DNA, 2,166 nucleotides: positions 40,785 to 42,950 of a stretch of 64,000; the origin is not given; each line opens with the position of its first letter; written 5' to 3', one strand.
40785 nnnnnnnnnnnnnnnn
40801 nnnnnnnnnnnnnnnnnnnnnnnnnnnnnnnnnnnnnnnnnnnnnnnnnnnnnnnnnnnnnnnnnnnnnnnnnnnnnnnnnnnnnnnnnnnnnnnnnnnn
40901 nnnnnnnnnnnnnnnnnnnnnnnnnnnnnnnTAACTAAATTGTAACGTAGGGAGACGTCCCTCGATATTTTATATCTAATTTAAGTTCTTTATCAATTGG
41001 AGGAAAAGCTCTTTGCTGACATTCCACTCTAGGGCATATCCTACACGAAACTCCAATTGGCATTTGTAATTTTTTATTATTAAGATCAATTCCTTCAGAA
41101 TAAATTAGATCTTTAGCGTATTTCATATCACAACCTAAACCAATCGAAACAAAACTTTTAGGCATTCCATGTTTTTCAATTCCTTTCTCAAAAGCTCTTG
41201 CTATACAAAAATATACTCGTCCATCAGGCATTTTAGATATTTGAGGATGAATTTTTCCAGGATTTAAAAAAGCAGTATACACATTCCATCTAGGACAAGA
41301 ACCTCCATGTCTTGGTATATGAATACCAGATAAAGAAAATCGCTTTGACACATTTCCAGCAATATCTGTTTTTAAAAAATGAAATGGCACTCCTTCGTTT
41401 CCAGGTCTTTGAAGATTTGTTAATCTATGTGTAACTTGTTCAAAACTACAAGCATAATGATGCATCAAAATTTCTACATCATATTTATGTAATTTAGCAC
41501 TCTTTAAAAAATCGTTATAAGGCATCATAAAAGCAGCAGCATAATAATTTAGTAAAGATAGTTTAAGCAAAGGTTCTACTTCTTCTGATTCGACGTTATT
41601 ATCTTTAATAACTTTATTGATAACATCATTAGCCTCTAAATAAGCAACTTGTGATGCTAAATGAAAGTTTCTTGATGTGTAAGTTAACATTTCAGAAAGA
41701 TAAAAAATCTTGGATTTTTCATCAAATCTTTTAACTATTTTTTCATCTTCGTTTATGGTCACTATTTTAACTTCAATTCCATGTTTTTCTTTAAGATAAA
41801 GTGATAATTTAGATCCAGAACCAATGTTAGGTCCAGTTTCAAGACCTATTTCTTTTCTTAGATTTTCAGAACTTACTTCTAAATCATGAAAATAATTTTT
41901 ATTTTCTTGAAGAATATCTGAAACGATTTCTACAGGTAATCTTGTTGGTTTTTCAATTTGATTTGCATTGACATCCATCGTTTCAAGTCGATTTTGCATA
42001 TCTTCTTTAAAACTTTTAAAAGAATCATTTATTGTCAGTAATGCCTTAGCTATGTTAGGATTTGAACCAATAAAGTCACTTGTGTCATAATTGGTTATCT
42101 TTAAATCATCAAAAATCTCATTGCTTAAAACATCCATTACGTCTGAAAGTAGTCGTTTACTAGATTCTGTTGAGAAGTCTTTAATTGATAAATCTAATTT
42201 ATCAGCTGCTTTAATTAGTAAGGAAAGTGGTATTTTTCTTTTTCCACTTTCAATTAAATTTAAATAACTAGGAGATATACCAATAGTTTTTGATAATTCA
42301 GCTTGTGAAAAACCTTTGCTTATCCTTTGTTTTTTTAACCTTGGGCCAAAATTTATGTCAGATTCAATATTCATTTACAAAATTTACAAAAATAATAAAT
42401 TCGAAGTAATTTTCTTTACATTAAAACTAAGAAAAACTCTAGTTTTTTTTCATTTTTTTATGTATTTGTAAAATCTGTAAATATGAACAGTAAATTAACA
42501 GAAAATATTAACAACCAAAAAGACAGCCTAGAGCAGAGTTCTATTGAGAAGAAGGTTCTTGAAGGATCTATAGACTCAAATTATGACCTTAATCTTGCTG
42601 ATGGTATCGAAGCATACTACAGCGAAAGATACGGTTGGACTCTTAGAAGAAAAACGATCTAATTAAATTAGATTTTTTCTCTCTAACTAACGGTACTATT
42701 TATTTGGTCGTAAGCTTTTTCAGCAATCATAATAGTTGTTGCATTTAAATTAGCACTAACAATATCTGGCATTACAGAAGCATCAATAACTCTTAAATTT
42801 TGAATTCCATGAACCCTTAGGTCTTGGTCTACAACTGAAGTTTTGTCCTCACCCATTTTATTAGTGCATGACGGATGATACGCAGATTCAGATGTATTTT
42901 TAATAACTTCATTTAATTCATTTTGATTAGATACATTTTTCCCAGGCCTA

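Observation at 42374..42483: Mirror-image tandem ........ repeats flush against both start codons of a divergent ScfR-type regulator / mini-gene pair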

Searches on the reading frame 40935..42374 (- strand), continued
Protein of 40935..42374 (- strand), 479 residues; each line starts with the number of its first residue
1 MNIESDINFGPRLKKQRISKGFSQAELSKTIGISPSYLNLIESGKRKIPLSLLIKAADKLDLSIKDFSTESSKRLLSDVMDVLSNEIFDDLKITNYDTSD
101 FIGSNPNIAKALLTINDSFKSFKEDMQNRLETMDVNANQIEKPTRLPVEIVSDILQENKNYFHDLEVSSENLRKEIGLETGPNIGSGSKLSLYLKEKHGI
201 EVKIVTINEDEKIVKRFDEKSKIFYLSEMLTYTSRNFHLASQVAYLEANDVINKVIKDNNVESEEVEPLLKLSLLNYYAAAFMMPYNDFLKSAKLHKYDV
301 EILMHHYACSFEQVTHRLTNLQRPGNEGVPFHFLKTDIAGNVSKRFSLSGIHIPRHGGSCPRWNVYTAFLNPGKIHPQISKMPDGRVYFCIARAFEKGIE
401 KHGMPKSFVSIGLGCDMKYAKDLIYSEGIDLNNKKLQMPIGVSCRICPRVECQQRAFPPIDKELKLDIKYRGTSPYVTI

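Call 53: search_dna_similar(query=window:40938-42374:-, collection=plasmids, mode=protein, max_rows=30, rows=best)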
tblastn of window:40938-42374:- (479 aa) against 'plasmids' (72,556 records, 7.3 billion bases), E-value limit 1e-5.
Records with a match: 248; places in all: 264; records where one place covers at least 80% of the query: 228.
Best place of each record, by identity: <60% 248.
By first word of the organism name: Sinorhizobium 82; Rhizobium 26; Azospirillum 18; Paracoccus 17; Streptomyces 17; Ensifer 10; Bradyrhizobium 8; Rhodovulum 6; Shinella 6; Bartonella 5; and 35 more.
By predicted mobility (MOB-suite, as given by PLSDB): non-mobilizable 130; mobilizable 73; conjugative 45.
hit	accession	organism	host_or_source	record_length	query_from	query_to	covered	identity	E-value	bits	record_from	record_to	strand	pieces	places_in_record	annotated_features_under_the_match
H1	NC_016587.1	Azospirillum lipoferum 4B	-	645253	2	477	99%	39.0%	2e-119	392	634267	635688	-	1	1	short-chain fatty acyl-CoA regulator family protein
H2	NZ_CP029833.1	Azospirillum ramasamyi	single cell,Cow dung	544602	2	477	99%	39.0%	2e-119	392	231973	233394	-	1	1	short-chain fatty acyl-CoA regulator family protein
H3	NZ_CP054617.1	Azospirillum oryzae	cell culture,soil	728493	2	477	99%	39.0%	3e-119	391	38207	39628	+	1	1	short-chain fatty acyl-CoA regulator family protein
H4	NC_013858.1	Azospirillum sp. B510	-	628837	9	477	98%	39.1%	2e-118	389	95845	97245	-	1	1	short-chain fatty acyl-CoA regulator family protein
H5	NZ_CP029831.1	Azospirillum ramasamyi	single cell,Cow dung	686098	9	477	98%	36.3%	9e-109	361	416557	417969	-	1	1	short-chain fatty acyl-CoA regulator family protein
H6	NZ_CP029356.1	Azospirillum thermophilum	cell culture,hot spring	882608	3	477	99%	35.8%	1e-104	349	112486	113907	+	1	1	short-chain fatty acyl-CoA regulator family protein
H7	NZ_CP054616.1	Azospirillum oryzae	cell culture,soil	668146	1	477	100%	35.5%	6e-108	359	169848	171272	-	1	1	short-chain fatty acyl-CoA regulator family protein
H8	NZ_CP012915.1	Azospirillum brasilense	Digitaria eriantha,microbe,root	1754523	9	477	98%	36.1%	3e-106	354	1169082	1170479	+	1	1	none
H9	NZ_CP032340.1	Azospirillum brasilense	soil sample,Agricultural field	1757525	9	477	98%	36.1%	3e-106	354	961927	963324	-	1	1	none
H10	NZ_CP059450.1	Azospirillum brasilense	Prokaryotes,soil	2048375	9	477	98%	36.1%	8e-106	353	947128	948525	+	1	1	none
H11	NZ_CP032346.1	Azospirillum brasilense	soil sample,Agricultural field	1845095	9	477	98%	35.9%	2e-105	352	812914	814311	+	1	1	record has no annotation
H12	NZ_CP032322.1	Azospirillum argentinense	soil sample,Agricultural field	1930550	9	477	98%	35.9%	2e-105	352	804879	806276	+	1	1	record has no annotation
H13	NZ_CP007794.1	Azospirillum argentinense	Triticum aestivum L.,Root,wheat ...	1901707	9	477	98%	35.9%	4e-105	351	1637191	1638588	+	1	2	record has no annotation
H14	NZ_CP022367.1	Azospirillum sp. TSH58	single cell,paddy soils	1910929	9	477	98%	35.9%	4e-105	351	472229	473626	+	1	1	record has no annotation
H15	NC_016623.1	Azospirillum lipoferum 4B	-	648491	1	477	100%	35.2%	4e-107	356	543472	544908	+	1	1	short-chain fatty acyl-CoA regulator family protein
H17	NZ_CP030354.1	Novosphingobium sp. P6W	cell culture,podzolic fallow soil ...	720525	9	476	98%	35.0%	5e-96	325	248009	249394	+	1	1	short-chain fatty acyl-CoA regulator family protein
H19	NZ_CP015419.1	Rhodovulum sulfidophilum DSM 1374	cell culture,marine mud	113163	10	476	97%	34.9%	1e-83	288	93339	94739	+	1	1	helix-turn-helix transcriptional regulator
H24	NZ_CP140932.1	Sinorhizobium medicae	Medicago lupulina,whole organism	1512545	10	476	97%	34.7%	7e-98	330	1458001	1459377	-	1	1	none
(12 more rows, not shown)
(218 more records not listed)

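Call 54: get_annotated_region(hit=H1, flank=3000)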
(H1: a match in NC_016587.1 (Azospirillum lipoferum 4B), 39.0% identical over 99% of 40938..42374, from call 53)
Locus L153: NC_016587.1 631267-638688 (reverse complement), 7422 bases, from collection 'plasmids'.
description: Azospirillum lipoferum 4B plasmid AZO_p4, complete sequence
organism: Azospirillum lipoferum 4B (NCBI taxid 862719)
taxonomy: Bacteria; Pseudomonadota; Alphaproteobacteria; Rhodospirillales; Azospirillaceae; Azospirillum; Azospirillum lipoferum; Azospirillum lipoferum 4B
host: -; source: -; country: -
typing (MOB-suite, as given by PLSDB): non-mobilizable
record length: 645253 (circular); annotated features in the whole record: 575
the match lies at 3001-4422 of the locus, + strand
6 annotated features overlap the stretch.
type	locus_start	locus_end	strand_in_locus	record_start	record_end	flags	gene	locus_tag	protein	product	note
CDS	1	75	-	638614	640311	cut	-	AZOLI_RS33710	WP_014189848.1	methyl-accepting chemotaxis protein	-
CDS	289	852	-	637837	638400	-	-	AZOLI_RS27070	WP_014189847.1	DJ-1/PfpI family protein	-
CDS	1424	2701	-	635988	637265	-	aceA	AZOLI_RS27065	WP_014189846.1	isocitrate lyase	GO:0019752 - carboxylic acid metabolic process [Evidence IEA]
CDS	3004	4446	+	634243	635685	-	-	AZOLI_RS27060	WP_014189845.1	short-chain fatty acyl-CoA regulator family protein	-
CDS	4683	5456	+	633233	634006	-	-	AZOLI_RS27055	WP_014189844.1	ferredoxin--NADP reductase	-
CDS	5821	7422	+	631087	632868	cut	-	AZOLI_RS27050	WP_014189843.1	glycosyl hydrolase family 17 protein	GO:0005975 - carbohydrate metabolic process [Evidence IEA]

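Call 55: get_annotated_region(hit=H24, flank=3000)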
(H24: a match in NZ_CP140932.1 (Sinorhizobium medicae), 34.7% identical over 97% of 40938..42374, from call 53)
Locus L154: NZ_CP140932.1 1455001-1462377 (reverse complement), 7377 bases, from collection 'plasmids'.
description: Sinorhizobium medicae strain ml4 plasmid pMl3, complete sequence
organism: Sinorhizobium medicae (NCBI taxid 110321)
taxonomy: Bacteria; Pseudomonadota; Alphaproteobacteria; Hyphomicrobiales; Rhizobiaceae; Sinorhizobium; Sinorhizobium medicae
host: -; source: Medicago lupulina,whole organism; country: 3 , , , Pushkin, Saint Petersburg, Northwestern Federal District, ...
typing (MOB-suite, as given by PLSDB): non-mobilizable
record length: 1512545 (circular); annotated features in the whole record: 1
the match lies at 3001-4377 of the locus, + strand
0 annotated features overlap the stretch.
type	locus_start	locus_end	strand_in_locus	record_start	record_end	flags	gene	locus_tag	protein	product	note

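Call 61: get_annotated_region(hit=H17, flank=2500)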
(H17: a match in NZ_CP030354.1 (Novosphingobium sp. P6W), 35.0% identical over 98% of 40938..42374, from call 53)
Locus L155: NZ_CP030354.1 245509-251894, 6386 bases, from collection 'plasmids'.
description: Novosphingobium sp. P6W plasmid pP6W1, complete sequence
organism: Novosphingobium sp. P6W (NCBI taxid 1609758)
taxonomy: Bacteria; Pseudomonadota; Alphaproteobacteria; Sphingomonadales; Sphingomonadaceae; Novosphingobium; Novosphingobium sp. P6W
host: -; source: cell culture,podzolic fallow soil sampled from the ARRIAM experimental field; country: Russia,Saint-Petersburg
typing (MOB-suite, as given by PLSDB): non-mobilizable
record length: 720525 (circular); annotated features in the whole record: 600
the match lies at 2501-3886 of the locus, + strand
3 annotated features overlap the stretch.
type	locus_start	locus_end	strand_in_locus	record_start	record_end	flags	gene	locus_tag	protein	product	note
CDS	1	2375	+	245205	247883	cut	acnA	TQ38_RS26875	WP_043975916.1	aconitate hydratase AcnA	GO:0006099 - tricarboxylic acid cycle [Evidence IEA]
CDS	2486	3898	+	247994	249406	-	-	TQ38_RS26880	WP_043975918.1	short-chain fatty acyl-CoA regulator family protein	-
CDS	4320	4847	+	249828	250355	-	-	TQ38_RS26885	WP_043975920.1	hypothetical protein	-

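Call 62: get_annotated_region(hit=H19, flank=2500)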
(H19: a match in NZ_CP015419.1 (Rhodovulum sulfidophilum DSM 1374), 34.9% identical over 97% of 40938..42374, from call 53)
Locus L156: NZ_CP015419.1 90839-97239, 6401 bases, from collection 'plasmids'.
description: Rhodovulum sulfidophilum DSM 1374 plasmid unnamed1, complete sequence
organism: Rhodovulum sulfidophilum DSM 1374 (NCBI taxid 1188256)
taxonomy: Bacteria; Pseudomonadota; Alphaproteobacteria; Rhodobacterales; Paracoccaceae; Rhodovulum; Rhodovulum sulfidophilum; Rhodovulum sulfidophilum DSM 1374
host: -; source: cell culture,marine mud; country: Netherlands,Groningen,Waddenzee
typing (MOB-suite, as given by PLSDB): non-mobilizable; replicon rep_cluster_565
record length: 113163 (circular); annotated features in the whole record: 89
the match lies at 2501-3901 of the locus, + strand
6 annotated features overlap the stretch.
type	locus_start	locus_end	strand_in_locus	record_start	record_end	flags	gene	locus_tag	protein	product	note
CDS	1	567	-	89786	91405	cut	-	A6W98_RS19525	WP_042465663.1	isocitrate lyase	GO:0019752 - carboxylic acid metabolic process [Evidence IEA]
CDS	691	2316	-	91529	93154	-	aceB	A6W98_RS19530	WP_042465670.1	malate synthase A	GO:0006099 - tricarboxylic acid cycle [Evidence IEA]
CDS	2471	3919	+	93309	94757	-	-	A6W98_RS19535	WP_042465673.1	helix-turn-helix transcriptional regulator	-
CDS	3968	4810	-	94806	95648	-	-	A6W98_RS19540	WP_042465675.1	metal ABC transporter permease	GO:0030001 - metal ion transport [Evidence IEA]; GO:0055085 - transmembrane transport [Evidence IEA]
CDS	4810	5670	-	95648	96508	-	-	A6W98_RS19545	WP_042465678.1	metal ABC transporter permease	GO:0030001 - metal ion transport [Evidence IEA]; GO:0055085 - transmembrane transport [Evidence IEA]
CDS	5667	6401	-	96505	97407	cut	-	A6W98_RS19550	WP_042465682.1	manganese/iron ABC transporter ATP-binding protein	-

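Call 63: get_annotated_region(hit=H6, flank=2500)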
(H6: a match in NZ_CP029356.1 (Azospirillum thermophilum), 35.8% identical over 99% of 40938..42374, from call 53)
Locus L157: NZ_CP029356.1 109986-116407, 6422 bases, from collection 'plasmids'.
description: Azospirillum thermophilum strain CFH 70021 plasmid unnamed1
organism: Azospirillum thermophilum (NCBI taxid 2202148)
taxonomy: Bacteria; Pseudomonadota; Alphaproteobacteria; Rhodospirillales; Azospirillaceae; Azospirillum; Azospirillum thermophilum
host: -; source: cell culture,hot spring; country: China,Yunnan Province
typing (MOB-suite, as given by PLSDB): non-mobilizable
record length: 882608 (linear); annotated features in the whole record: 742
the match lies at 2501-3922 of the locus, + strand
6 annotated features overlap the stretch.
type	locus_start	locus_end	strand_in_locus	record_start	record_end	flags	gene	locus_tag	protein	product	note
CDS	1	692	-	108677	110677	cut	-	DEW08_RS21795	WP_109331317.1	acetyl/propionyl/methylcrotonyl-CoA carboxylase subunit alpha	-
CDS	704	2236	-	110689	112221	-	-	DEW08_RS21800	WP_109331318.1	acyl-CoA carboxylase subunit beta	-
CDS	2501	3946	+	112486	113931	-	-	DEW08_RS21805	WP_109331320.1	short-chain fatty acyl-CoA regulator family protein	-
CDS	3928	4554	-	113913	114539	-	-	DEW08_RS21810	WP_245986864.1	TetR/AcrR family transcriptional regulator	-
CDS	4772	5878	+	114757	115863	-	-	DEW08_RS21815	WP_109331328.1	HlyD family secretion protein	GO:0055085 - transmembrane transport [Evidence IEA]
CDS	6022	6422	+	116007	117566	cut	-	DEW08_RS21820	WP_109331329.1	DHA2 family efflux MFS transporter permease subunit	GO:0009410 - response to xenobiotic stimulus [Evidence IEA]; GO:0006855 - xenobiotic transmembrane transport [Evidence ...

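Call 68: search_dna_similar(query=window:40938-42374:-, collection=plasmids, mode=protein, max_rows=45, rows=spread)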
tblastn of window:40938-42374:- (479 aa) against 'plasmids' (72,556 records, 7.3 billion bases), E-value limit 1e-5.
Records with a match: 248; places in all: 264; records where one place covers at least 80% of the query: 228.
Best place of each record, by identity: <60% 248.
By first word of the organism name: Sinorhizobium 82; Rhizobium 26; Azospirillum 18; Paracoccus 17; Streptomyces 17; Ensifer 10; Bradyrhizobium 8; Rhodovulum 6; Shinella 6; Bartonella 5; and 35 more.
By predicted mobility (MOB-suite, as given by PLSDB): non-mobilizable 130; mobilizable 73; conjugative 45.
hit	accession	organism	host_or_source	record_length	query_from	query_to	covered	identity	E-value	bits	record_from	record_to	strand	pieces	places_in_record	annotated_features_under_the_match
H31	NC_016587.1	Azospirillum lipoferum 4B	-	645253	2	477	99%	39.0%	2e-119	392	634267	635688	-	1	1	short-chain fatty acyl-CoA regulator family protein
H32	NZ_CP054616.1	Azospirillum oryzae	cell culture,soil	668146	1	477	100%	35.5%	6e-108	359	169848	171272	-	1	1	short-chain fatty acyl-CoA regulator family protein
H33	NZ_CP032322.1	Azospirillum argentinense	soil sample,Agricultural field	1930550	9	477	98%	35.9%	2e-105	352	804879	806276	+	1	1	record has no annotation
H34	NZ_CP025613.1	Niveispirillum cyanobacteriorum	sing cell,cyanobacterial aggregates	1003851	2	476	99%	34.4%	3e-99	333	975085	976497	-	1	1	none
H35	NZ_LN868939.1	Nocardia farcinica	not known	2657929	10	477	98%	34.8%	1e-94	320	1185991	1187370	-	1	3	none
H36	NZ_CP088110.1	Sinorhizobium medicae WSM1115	cell culture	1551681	10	476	97%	34.7%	1e-97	329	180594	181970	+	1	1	none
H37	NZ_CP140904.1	Sinorhizobium medicae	Medicago lupulina,whole organism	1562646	10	476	97%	34.7%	4e-97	328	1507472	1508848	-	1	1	none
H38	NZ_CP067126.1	Paracoccus alcaliphilus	whole organism,soil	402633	10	471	96%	34.7%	1e-87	300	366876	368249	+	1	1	short-chain fatty acyl-CoA regulator family protein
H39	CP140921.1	Sinorhizobium meliloti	Medicago lupulina,whole organism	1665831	9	476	97%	34.3%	7e-79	320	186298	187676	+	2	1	none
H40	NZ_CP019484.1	Sinorhizobium meliloti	alfalfa,whole organism,alfalfa nodule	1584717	10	476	97%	34.0%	5e-96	324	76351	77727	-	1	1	none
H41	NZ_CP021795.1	Sinorhizobium meliloti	Medicago sativa,Single Cell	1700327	10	476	97%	34.0%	7e-96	324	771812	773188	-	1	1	none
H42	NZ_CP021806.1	Sinorhizobium meliloti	Medicago truncatula,Single Cell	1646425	10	476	97%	34.0%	1e-95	323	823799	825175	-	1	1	none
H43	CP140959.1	Sinorhizobium meliloti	Medicago lupulina,whole organism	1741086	10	476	97%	34.0%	1e-95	323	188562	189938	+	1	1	XRE family transcriptional regulator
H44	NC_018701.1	Sinorhizobium meliloti Rm41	-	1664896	10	476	97%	34.0%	2e-95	323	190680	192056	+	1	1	none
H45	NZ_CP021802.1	Sinorhizobium meliloti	Medicago sativa,Single Cell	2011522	10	476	97%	34.0%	2e-95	323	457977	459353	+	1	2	none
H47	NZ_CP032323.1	Azospirillum argentinense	soil sample,Agricultural field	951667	9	476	98%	34.0%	2e-90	308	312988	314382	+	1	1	short-chain fatty acyl-CoA regulator family protein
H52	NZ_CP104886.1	Bartonella sp. HY329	pure-culture,feces of bat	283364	10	477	98%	33.5%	1e-85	294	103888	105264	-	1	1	helix-turn-helix transcriptional regulator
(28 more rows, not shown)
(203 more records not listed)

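Call 69: get_annotated_region(hit=H38, flank=1800)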
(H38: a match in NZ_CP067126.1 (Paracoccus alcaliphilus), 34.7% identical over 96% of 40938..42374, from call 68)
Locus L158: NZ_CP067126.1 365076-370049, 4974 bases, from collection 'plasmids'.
description: Paracoccus alcaliphilus strain TK 1015 = DSM 8512 plasmid p402633, complete sequence
organism: Paracoccus alcaliphilus (NCBI taxid 34002)
taxonomy: Bacteria; Pseudomonadota; Alphaproteobacteria; Rhodobacterales; Paracoccaceae; Paracoccus; Paracoccus alcaliphilus
host: -; source: whole organism,soil; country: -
typing (MOB-suite, as given by PLSDB): non-mobilizable
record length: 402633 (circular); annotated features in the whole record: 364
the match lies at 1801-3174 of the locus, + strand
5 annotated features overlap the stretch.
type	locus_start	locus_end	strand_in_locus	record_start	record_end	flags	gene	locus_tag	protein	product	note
CDS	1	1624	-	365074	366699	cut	aceB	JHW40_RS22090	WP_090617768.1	malate synthase A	GO:0006099 - tricarboxylic acid cycle [Evidence IEA]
CDS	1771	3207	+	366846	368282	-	-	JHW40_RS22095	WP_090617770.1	short-chain fatty acyl-CoA regulator family protein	-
CDS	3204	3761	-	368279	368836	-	-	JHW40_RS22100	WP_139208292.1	hypothetical protein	-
CDS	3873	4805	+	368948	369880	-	-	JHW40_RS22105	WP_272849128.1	IS5 family transposase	-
CDS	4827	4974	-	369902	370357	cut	-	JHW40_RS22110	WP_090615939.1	transposase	GO:0006313 - DNA transposition [Evidence IEA]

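Call 70: get_annotated_region(hit=H43, flank=1800)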
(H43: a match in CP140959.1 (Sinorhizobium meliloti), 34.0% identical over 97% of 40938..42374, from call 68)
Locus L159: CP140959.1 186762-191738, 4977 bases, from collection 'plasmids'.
description: Sinorhizobium meliloti strain ml45 plasmid pSymB, complete sequence
organism: Sinorhizobium meliloti (NCBI taxid 382)
taxonomy: Bacteria; Pseudomonadota; Alphaproteobacteria; Hyphomicrobiales; Rhizobiaceae; Sinorhizobium; Sinorhizobium meliloti
host: -; source: Medicago lupulina,whole organism; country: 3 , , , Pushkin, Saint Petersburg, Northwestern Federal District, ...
typing (MOB-suite, as given by PLSDB): mobilizable; relaxase MOBQ
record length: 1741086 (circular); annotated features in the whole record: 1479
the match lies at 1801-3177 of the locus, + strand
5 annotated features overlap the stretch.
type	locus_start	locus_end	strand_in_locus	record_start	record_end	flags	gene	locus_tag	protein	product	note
CDS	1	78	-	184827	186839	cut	-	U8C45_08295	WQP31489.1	acetyl/propionyl/methylcrotonyl-CoA carboxylase subunit alpha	-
CDS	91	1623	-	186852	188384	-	-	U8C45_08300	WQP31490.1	acyl-CoA carboxylase subunit beta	-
CDS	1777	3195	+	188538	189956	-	-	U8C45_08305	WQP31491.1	XRE family transcriptional regulator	-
CDS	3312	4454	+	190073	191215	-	-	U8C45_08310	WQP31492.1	isobutyryl-CoA dehydrogenase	-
CDS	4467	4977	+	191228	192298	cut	-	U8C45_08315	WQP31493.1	enoyl-CoA hydratase/isomerase family protein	-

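Call 71: get_annotated_region(hit=H47, flank=1800)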
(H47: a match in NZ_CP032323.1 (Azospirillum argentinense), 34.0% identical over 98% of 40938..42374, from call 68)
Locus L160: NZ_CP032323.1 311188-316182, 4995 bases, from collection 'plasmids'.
description: Azospirillum argentinense strain MTCC4035 plasmid p2, complete sequence
organism: Azospirillum argentinense (NCBI taxid 2970906)
taxonomy: Bacteria; Pseudomonadota; Alphaproteobacteria; Rhodospirillales; Azospirillaceae; Azospirillum; Azospirillum argentinense
host: -; source: soil sample,Agricultural field; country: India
typing (MOB-suite, as given by PLSDB): non-mobilizable
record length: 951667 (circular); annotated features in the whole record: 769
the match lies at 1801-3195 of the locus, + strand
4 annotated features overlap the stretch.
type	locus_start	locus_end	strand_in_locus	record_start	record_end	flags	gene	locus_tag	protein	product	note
CDS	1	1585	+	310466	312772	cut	metE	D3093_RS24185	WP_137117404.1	5-methyltetrahydropteroyltriglutamate-- homocysteine S-methyltransferase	GO:0008652 - amino acid biosynthetic process [Evidence IEA]; GO:0009086 - methionine biosynthetic process [Evidence IEA]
CDS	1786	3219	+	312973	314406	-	-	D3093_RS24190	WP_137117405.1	short-chain fatty acyl-CoA regulator family protein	-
CDS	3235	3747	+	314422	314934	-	-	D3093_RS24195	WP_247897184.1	hypothetical protein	-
CDS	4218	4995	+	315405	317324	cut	-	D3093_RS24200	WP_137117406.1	ribonucleoside-diphosphate reductase subunit alpha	GO:0006260 - DNA replication [Evidence IEA]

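Call 72: get_annotated_region(hit=H52, flank=1800)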
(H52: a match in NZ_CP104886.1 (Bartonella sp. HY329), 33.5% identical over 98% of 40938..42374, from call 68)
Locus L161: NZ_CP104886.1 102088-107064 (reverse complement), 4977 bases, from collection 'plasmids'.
description: Bartonella sp. HY329 plasmid unnamed, complete sequence
organism: Bartonella sp. HY329 (NCBI taxid 2979321)
taxonomy: Bacteria; Pseudomonadota; Alphaproteobacteria; Hyphomicrobiales; Bartonellaceae; Bartonella; Bartonella sp. HY329
host: -; source: pure-culture,feces of bat; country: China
typing (MOB-suite, as given by PLSDB): non-mobilizable
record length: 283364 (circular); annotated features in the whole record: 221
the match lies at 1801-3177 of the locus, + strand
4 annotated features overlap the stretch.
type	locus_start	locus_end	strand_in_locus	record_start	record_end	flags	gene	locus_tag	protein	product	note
CDS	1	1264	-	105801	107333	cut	-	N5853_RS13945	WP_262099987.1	acyl-CoA carboxylase subunit beta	-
CDS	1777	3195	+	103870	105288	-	-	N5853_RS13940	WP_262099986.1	helix-turn-helix transcriptional regulator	-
CDS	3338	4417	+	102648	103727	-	-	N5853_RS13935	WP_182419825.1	NAD(P)-dependent alcohol dehydrogenase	-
CDS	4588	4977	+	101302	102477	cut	-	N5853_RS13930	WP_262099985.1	tetratricopeptide repeat protein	-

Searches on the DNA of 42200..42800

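Call 39: search_rna_families(source=window, start=42200, end=42800, threshold=evalue, max_evalue=1)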
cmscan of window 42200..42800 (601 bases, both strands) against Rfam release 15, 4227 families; matches with E-value up to 1: 0.
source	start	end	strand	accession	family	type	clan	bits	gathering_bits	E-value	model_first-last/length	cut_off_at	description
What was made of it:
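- There is no Rfam match (call 39).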
